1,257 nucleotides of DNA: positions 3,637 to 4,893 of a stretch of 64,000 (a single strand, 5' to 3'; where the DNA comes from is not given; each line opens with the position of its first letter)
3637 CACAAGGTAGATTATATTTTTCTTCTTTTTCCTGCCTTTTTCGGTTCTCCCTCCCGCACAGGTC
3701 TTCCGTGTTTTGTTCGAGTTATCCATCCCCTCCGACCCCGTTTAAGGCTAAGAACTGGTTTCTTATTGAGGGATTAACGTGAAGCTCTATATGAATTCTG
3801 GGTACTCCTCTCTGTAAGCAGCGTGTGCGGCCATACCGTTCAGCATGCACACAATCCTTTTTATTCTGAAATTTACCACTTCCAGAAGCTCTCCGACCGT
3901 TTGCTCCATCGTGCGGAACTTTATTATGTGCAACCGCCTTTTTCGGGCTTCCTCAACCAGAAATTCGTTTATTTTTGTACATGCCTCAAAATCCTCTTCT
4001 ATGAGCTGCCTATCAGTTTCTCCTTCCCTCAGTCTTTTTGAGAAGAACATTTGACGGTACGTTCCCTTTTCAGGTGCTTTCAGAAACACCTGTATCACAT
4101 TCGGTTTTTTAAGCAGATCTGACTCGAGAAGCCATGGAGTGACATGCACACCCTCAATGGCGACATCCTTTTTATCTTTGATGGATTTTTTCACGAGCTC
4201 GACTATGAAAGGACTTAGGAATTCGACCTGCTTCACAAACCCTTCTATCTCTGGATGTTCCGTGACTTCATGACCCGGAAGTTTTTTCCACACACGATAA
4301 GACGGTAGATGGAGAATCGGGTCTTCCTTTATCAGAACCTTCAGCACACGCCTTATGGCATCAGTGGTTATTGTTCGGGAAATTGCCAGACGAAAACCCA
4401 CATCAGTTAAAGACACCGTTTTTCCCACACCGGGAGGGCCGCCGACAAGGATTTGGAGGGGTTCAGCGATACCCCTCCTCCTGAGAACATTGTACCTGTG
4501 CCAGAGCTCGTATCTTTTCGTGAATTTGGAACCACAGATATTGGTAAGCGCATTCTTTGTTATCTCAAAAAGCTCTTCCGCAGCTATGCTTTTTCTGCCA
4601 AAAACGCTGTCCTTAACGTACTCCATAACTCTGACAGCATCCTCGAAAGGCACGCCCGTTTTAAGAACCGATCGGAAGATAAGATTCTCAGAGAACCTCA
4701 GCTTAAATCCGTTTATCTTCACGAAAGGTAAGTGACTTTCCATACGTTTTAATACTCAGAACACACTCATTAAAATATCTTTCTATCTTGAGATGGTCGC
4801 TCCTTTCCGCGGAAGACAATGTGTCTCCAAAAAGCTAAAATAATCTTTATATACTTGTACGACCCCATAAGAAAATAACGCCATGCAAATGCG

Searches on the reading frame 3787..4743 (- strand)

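Call 3: search_protein_families(library=pfam, proteins=[window:3787-4743:-], max_evalue=0.01)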
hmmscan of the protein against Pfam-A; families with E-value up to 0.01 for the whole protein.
window:3787-4743:- (318 aa): 0 families

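Call 4: search_protein_families(library=ncbifam, proteins=[window:3787-4743:-], max_evalue=0.01)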
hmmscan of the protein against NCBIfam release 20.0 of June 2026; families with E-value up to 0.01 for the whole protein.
window:3787-4743:- (318 aa): 5 families
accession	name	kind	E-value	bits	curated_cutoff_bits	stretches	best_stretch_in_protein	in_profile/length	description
NF003259.0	PRK04220.1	equivalog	1.6e-47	162.4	343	1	12-297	12-295/306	2-phosphoglycerate kinase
NF008994.0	PRK12337.1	equivalog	4.2e-38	131.1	603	1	12-296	182-472/492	2-phosphoglycerate kinase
NF008995.0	PRK12338.1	equivalog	4.1e-25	88.8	434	1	94-298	3-210/319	hypothetical protein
NF008996.1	PRK12339.1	equivalog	3.2e-13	49.8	250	1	98-290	3-192/193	mevalonate-3-phosphate 5-kinase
NF042959.1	IteA_antiphage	equivalog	0.005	16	510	0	79-121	109-151/367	anti-phage ATPase IteA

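Call 77: search_protein_families(library=padloc, proteins=[window:3787-4743:-], max_evalue=0.01)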
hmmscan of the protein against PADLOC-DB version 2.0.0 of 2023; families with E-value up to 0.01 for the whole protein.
window:3787-4743:- (318 aa): 3 families
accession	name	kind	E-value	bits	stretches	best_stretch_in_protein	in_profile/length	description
PDLC02196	IetA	-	0.0018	15.8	1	78-117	105-144/374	-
PDLC04232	IetA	-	0.0056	14.1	0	79-110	100-131/330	-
PDLC02195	IetA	-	0.0056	14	0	72-110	114-152/395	-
